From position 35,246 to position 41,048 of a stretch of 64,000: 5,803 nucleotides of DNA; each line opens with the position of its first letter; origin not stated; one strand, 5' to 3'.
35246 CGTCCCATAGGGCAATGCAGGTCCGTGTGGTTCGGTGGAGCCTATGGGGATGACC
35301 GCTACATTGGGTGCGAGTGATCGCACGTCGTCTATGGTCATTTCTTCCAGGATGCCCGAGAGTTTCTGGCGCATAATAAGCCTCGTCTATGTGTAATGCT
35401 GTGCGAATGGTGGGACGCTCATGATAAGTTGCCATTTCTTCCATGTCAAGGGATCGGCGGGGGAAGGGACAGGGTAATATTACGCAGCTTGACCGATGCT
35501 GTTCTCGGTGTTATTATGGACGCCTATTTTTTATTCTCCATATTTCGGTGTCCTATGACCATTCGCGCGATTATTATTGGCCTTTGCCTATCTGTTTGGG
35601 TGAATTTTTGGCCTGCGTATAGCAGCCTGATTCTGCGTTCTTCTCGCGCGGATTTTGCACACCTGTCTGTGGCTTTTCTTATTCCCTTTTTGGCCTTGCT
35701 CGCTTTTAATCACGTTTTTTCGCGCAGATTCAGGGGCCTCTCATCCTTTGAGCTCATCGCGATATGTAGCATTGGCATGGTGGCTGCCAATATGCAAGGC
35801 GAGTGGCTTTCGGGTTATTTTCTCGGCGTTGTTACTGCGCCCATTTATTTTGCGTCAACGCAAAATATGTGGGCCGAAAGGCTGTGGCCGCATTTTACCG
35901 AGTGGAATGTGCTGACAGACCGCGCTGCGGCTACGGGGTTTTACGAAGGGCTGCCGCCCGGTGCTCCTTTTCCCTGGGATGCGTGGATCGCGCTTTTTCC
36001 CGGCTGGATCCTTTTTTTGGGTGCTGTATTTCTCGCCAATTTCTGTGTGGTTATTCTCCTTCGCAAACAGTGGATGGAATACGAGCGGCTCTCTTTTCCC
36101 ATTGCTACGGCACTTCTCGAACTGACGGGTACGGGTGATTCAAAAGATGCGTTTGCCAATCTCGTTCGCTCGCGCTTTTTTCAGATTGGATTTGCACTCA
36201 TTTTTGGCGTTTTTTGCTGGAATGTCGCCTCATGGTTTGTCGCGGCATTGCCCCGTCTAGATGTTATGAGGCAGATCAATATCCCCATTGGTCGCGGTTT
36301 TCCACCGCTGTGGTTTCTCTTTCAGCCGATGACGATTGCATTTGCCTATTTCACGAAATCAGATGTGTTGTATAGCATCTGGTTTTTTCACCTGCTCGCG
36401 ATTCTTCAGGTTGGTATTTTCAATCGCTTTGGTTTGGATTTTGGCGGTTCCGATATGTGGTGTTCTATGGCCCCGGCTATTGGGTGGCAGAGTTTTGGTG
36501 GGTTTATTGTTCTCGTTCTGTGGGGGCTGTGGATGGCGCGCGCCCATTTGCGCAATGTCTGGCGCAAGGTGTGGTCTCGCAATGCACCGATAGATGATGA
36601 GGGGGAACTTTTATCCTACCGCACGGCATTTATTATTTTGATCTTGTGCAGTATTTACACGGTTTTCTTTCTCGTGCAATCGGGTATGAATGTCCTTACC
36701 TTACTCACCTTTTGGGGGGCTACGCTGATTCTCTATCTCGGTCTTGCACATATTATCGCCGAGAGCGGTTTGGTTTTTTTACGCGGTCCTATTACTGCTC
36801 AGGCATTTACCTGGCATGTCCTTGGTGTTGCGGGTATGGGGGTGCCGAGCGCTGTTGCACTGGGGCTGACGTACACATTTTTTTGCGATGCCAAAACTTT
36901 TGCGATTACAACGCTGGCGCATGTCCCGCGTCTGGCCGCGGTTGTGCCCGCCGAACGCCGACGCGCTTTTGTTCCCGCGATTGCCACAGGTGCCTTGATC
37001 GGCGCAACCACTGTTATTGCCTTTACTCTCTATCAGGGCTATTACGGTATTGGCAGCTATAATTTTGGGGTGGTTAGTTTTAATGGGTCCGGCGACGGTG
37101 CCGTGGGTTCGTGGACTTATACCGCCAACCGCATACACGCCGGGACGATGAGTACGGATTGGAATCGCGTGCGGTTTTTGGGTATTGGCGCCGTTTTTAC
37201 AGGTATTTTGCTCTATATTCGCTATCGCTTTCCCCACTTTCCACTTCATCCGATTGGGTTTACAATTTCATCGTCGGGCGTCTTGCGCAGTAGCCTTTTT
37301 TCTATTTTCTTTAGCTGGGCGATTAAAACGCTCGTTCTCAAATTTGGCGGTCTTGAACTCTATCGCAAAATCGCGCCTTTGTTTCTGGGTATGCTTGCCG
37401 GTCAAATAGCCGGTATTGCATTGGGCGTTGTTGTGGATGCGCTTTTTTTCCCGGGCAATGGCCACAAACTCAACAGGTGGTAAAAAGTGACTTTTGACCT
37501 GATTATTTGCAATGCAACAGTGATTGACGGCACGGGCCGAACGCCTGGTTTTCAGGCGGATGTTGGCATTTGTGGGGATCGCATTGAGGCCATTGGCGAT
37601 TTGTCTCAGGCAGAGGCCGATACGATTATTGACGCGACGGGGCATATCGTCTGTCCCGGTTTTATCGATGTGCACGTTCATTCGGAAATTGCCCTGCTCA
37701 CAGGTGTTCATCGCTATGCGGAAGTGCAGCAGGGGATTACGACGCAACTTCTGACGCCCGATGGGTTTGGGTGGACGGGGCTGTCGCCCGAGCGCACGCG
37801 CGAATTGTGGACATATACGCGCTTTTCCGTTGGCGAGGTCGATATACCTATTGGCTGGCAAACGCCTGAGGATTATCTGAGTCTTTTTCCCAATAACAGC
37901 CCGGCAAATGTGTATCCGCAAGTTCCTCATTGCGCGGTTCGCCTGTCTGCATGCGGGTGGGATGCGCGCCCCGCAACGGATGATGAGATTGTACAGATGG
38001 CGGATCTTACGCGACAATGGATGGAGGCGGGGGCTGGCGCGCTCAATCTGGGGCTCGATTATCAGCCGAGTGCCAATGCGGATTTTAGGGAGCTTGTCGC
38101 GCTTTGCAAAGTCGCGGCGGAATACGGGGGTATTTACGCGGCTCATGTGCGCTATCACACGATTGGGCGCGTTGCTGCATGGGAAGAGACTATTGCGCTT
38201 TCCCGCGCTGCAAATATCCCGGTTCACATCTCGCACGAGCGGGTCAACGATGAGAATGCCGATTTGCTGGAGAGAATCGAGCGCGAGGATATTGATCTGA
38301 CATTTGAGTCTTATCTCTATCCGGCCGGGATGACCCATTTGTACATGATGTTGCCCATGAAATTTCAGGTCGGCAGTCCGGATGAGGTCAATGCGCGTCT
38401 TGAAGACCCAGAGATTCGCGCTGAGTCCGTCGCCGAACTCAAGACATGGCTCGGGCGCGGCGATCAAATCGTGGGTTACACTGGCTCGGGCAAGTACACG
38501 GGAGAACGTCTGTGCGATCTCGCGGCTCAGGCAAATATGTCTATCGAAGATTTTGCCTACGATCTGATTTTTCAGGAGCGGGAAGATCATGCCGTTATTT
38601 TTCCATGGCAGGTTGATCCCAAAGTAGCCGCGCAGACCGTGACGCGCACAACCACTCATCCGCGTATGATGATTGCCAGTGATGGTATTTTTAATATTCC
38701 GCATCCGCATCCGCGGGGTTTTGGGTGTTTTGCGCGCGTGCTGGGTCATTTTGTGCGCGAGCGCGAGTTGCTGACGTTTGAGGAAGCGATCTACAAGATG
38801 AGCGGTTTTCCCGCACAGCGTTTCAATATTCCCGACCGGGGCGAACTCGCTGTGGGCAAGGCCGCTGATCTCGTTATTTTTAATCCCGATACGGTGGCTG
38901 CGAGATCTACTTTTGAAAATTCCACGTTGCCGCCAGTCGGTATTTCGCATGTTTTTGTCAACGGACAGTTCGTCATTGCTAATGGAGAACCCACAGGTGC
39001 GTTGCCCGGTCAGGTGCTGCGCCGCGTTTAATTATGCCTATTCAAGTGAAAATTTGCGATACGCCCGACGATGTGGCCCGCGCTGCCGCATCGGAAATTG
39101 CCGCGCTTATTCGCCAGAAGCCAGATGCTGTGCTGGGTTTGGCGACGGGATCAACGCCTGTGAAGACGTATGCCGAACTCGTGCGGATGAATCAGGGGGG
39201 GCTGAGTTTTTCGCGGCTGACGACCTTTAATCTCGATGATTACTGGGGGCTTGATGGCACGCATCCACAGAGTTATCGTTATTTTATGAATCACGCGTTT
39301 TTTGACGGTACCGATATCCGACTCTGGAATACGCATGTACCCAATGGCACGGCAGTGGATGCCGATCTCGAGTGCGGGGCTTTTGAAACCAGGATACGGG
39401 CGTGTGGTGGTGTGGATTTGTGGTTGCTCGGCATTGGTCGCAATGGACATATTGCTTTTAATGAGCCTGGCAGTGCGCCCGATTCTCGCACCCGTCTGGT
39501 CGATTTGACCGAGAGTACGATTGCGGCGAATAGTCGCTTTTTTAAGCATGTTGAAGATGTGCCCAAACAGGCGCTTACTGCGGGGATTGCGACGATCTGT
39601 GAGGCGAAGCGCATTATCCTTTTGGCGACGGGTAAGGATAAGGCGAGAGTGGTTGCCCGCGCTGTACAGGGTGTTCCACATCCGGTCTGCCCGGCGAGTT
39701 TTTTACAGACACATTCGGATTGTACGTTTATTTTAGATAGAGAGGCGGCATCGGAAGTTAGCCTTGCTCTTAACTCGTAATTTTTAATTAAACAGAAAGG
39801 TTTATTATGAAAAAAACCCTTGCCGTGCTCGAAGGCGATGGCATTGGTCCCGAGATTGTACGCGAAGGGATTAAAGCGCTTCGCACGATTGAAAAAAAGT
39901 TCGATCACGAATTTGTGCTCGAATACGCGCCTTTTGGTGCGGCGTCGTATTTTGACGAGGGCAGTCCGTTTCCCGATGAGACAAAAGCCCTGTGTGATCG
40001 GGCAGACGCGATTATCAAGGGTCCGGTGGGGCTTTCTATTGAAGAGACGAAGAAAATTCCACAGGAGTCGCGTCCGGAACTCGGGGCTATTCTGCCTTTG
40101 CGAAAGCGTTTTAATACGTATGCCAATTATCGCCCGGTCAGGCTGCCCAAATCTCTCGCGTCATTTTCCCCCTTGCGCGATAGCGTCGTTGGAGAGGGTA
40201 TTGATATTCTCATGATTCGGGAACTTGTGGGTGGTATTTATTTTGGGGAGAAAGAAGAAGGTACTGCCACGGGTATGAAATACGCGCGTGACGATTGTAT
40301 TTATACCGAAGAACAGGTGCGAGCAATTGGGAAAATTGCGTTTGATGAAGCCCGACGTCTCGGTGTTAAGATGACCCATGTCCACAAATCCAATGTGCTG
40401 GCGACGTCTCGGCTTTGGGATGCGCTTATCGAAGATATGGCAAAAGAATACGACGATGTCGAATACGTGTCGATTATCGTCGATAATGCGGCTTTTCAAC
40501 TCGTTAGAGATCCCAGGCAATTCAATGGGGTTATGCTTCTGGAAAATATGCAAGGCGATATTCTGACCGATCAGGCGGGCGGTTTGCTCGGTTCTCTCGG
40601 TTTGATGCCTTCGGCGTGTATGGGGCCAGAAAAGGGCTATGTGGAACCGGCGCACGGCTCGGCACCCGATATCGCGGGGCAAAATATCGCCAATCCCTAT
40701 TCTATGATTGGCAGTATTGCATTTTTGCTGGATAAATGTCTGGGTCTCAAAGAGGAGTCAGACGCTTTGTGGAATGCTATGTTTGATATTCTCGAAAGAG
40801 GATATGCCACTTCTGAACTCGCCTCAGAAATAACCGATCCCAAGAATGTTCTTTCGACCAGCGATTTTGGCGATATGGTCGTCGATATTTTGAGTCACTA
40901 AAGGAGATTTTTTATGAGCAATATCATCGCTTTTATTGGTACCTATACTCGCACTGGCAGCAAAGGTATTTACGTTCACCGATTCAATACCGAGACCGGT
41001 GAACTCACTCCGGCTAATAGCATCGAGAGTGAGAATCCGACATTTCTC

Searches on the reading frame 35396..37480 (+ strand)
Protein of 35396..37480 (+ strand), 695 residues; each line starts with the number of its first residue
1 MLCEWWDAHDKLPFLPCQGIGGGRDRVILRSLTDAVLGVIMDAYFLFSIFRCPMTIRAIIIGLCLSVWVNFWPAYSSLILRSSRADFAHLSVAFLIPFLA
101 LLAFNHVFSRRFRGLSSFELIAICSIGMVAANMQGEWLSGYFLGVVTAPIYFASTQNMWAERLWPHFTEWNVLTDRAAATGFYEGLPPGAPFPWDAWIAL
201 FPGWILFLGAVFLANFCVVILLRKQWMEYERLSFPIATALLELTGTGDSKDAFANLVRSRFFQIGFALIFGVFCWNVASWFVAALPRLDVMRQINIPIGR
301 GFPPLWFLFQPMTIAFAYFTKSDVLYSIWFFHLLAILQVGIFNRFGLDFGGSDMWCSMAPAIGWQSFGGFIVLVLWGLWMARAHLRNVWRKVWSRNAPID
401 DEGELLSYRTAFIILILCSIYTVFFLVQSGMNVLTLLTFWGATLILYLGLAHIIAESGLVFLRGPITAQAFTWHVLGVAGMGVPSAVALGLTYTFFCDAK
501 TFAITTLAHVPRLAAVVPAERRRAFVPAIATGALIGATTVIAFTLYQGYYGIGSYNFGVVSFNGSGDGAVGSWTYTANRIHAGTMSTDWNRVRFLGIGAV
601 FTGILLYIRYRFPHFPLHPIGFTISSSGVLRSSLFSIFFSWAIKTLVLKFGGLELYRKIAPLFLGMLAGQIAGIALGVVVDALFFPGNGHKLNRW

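Call 10: search_protein_families(library=pfam, proteins=[window:35396-37480:+], max_evalue=0.001)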
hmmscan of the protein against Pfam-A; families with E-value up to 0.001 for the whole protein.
window:35396-37480:+ (695 aa): 2 families
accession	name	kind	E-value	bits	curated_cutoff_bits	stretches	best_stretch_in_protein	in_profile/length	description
PF20581.3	DUF6785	-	3.8e-87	293.3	25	1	55-549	1-495/498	Family of unknown function (DUF6785)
PF20580.3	DUF6784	-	3.1e-22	79.1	26.4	1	594-682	3-91/101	Domain of unknown function (DUF6784)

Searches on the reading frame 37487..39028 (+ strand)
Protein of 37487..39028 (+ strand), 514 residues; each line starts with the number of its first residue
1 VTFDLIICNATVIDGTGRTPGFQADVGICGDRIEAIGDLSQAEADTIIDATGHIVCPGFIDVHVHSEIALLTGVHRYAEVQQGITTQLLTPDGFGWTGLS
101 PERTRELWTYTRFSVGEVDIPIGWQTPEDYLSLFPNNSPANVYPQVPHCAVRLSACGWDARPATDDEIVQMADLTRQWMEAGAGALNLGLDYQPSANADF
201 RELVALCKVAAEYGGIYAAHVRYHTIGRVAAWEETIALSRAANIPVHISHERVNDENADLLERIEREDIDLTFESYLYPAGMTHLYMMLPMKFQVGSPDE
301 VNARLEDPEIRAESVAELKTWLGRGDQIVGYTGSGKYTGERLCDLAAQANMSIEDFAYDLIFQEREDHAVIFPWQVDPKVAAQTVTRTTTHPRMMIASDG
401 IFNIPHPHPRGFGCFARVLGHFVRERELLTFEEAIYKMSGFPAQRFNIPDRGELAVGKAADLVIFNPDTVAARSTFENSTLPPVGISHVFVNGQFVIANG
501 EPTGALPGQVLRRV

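Call 10: search_protein_families(library=pfam, proteins=[window:37487-39028:+], max_evalue=0.001)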
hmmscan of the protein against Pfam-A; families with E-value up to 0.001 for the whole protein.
window:37487-39028:+ (514 aa): 2 families
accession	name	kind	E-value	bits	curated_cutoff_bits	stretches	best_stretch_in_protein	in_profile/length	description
PF07969.17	Amidohydro_3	-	1.8e-24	87.5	29.7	2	390-497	364-472/472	Amidohydrolase family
PF01979.26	Amidohydro_1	-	3.1e-12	46.9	25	1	421-496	275-345/345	Amidohydrolase family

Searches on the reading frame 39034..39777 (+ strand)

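Call 10: search_protein_families(library=pfam, proteins=[window:39034-39777:+], max_evalue=0.001)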
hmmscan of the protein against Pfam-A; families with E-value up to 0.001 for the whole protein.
window:39034-39777:+ (248 aa): 1 family
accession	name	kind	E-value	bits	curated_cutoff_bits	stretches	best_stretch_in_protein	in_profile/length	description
PF01182.26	Glucosamine_iso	-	2.2e-20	74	27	1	12-228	8-220/225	Glucosamine-6-phosphate isomerases/6-phosphogluconolactonase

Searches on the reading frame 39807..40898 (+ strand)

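Call 10: search_protein_families(library=pfam, proteins=[window:39807-40898:+], max_evalue=0.001)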
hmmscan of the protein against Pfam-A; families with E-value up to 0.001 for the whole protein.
window:39807-40898:+ (364 aa): 1 family
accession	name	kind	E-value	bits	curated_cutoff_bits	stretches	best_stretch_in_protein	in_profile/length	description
PF00180.25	Iso_dh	-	2.8e-98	329.8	27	1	5-358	2-348/348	Isocitrate/isopropylmalate dehydrogenase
